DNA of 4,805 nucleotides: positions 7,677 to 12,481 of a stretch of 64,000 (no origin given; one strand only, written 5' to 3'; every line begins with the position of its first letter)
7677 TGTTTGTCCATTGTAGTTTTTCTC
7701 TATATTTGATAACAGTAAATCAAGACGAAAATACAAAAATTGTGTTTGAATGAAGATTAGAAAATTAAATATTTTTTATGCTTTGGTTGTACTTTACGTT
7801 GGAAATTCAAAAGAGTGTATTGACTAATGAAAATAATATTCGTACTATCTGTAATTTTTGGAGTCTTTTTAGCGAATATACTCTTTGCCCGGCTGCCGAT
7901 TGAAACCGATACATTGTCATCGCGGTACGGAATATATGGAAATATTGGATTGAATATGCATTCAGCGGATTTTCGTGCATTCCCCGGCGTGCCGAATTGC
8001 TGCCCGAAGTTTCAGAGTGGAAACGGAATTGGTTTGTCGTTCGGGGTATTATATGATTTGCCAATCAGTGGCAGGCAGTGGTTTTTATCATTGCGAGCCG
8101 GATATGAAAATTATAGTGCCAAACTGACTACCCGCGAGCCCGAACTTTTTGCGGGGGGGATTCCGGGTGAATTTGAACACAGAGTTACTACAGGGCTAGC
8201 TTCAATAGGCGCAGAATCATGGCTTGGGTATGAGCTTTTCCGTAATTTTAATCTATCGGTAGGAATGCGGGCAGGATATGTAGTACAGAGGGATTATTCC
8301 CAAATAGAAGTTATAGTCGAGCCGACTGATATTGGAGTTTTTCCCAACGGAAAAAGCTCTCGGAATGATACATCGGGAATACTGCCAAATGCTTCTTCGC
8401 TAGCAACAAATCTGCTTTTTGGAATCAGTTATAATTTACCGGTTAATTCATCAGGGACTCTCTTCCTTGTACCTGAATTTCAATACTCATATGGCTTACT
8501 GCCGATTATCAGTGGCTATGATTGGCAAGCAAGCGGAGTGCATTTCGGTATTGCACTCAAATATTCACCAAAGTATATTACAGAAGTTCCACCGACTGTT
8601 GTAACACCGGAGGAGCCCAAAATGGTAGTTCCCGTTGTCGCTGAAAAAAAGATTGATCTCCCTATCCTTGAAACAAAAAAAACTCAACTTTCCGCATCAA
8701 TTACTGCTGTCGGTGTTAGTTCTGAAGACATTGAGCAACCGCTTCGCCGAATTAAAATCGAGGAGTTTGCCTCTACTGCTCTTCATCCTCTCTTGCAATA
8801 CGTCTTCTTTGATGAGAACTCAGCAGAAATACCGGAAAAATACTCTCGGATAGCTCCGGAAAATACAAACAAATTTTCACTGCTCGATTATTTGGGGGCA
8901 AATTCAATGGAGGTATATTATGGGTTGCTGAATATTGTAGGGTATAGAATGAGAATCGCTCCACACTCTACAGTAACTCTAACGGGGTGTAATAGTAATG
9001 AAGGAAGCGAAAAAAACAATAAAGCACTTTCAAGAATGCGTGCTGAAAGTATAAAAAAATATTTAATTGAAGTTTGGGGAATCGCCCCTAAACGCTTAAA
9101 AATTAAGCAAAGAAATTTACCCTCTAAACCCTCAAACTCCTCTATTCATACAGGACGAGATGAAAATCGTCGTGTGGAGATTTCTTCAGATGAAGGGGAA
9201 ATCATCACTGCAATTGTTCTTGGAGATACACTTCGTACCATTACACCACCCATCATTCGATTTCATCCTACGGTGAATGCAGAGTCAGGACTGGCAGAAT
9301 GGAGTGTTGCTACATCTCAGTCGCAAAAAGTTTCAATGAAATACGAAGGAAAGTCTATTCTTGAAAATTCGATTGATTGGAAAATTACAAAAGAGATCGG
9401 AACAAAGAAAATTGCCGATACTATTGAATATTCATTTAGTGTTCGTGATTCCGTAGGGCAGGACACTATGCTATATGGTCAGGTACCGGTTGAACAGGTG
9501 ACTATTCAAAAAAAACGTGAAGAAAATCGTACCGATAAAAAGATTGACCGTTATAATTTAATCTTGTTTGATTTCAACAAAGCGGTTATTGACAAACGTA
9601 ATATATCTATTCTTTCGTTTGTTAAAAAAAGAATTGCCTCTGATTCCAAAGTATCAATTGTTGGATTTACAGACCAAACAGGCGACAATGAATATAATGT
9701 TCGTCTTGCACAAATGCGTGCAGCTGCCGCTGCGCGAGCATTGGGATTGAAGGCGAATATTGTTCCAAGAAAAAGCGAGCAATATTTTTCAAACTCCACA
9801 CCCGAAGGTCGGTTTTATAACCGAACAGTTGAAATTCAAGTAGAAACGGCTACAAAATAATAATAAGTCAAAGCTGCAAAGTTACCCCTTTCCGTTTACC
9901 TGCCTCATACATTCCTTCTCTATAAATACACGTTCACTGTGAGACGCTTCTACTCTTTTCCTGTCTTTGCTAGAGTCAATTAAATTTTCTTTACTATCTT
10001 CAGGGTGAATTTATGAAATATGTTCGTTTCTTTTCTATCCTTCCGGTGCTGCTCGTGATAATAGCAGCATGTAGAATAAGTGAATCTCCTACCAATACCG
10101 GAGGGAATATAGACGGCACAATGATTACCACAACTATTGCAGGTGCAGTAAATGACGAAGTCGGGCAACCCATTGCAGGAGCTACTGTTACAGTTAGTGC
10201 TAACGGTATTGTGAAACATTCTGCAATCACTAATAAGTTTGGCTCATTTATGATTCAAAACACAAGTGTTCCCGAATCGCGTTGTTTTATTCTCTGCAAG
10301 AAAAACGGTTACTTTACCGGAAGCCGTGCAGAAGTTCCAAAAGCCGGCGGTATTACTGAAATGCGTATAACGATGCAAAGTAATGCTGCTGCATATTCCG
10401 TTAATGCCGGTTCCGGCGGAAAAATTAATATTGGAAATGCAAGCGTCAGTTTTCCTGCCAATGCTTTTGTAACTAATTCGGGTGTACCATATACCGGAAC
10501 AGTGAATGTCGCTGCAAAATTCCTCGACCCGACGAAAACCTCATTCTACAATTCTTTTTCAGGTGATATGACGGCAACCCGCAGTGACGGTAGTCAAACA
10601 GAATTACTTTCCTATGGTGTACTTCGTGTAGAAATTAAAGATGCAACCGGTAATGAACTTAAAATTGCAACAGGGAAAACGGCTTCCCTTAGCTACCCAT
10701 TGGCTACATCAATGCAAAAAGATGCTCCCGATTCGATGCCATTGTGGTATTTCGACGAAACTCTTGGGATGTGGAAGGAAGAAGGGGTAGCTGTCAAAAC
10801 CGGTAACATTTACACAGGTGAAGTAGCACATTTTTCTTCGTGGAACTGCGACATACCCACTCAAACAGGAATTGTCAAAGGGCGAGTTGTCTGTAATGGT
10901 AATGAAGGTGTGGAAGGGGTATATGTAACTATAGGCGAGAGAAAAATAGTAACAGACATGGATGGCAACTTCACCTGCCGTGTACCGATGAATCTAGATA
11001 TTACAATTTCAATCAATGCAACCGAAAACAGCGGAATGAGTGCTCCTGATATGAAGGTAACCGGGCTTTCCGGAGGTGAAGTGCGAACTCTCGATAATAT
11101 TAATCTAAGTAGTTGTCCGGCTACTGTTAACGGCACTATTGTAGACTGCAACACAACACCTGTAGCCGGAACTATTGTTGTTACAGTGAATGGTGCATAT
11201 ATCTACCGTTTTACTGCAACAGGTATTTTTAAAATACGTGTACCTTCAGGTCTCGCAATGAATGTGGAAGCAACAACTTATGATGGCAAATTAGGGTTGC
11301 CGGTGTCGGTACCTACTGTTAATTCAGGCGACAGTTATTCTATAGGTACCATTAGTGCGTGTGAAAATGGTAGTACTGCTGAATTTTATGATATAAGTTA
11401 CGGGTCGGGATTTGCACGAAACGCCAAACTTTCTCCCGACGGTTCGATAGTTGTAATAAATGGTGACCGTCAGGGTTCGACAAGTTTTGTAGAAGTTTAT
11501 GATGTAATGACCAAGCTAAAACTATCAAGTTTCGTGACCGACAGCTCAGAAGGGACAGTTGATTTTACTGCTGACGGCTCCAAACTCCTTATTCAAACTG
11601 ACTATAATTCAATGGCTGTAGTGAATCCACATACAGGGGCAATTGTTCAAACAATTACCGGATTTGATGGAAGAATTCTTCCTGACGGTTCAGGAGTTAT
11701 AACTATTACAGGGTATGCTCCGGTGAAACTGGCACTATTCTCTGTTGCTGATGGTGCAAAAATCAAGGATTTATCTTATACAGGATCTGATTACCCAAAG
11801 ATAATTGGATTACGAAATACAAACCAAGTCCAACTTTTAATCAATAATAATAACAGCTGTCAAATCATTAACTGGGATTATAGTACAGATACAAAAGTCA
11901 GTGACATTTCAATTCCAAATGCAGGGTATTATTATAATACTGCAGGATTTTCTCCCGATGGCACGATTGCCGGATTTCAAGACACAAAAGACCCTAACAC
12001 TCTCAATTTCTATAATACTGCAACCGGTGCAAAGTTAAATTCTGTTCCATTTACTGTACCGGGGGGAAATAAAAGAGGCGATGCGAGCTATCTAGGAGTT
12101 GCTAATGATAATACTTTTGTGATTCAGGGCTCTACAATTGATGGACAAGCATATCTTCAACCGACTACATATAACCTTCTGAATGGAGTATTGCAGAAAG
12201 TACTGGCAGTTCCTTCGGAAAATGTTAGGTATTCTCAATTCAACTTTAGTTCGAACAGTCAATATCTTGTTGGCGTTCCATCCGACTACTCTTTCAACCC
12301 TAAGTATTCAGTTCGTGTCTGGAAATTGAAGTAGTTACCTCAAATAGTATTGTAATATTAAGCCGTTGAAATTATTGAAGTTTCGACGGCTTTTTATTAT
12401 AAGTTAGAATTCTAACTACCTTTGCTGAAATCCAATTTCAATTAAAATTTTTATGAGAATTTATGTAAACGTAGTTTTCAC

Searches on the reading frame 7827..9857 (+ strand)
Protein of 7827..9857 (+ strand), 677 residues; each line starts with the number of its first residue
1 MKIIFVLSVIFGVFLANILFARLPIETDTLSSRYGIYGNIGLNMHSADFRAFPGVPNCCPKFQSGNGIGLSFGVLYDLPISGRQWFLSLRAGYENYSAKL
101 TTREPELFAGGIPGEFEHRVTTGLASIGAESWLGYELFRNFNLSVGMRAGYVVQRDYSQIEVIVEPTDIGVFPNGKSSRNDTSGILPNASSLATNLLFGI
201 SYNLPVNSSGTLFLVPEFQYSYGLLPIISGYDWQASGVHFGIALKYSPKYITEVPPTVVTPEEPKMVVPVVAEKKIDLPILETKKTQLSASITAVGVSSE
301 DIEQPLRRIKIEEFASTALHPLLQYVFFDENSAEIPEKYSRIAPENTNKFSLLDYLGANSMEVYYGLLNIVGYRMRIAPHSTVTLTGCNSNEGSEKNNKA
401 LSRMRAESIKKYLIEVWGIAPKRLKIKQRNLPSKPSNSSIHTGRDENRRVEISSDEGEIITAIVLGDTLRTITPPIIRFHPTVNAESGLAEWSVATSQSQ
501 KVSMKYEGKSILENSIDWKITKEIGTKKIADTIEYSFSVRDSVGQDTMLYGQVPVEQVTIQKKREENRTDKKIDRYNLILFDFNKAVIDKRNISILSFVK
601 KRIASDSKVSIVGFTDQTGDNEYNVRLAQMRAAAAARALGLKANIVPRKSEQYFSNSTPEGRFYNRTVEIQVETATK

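Call 29: search_protein_families(library=pfam, proteins=[window:7827-9857:+], max_evalue=0.00001)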
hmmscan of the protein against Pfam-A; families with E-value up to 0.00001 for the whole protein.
window:7827-9857:+ (677 aa): 1 family
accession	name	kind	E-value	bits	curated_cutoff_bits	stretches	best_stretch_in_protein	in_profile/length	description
PF00691.25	OmpA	-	3.9e-18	66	27.2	2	580-641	1-66/98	OmpA family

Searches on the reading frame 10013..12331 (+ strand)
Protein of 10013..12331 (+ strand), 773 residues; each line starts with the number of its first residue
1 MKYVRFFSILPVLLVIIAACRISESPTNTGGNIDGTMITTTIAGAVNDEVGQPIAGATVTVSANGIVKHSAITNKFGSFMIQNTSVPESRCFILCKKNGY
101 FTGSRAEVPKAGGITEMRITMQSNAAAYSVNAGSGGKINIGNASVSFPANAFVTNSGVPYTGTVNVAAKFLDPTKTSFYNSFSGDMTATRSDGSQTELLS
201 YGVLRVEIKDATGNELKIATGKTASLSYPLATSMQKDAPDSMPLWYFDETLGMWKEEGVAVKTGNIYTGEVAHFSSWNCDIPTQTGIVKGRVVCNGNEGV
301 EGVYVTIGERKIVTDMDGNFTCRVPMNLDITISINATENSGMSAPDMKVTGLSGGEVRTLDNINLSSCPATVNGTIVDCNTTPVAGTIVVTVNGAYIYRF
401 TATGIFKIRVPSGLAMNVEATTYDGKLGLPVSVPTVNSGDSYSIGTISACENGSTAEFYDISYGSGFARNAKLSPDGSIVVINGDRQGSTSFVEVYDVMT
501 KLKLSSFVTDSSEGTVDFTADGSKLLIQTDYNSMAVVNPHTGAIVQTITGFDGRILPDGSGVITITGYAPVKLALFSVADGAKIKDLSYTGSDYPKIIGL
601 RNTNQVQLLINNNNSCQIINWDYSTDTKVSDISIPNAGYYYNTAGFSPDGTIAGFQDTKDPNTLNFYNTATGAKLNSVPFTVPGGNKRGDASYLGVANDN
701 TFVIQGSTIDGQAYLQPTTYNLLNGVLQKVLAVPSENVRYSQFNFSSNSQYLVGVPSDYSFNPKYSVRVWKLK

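Call 29: search_protein_families(library=pfam, proteins=[window:10013-12331:+], max_evalue=0.00001)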
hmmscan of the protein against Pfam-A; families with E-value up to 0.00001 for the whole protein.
window:10013-12331:+ (773 aa): 3 families
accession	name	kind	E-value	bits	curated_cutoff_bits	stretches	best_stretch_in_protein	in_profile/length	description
PF13620.12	CarboxypepD_reg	-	1.2e-12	48.4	32.3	1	41-121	1-81/82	Carboxypeptidase regulatory-like domain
PF10577.15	FAM171A1-2-B_N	-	5.9e-07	29.5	31.2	0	184-260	153-227/254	FAM171A1/A2/B, N-terminal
PF13715.12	CarbopepD_reg_2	-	6.5e-07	29.7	32.2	0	42-85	1-42/88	CarboxypepD_reg-like domain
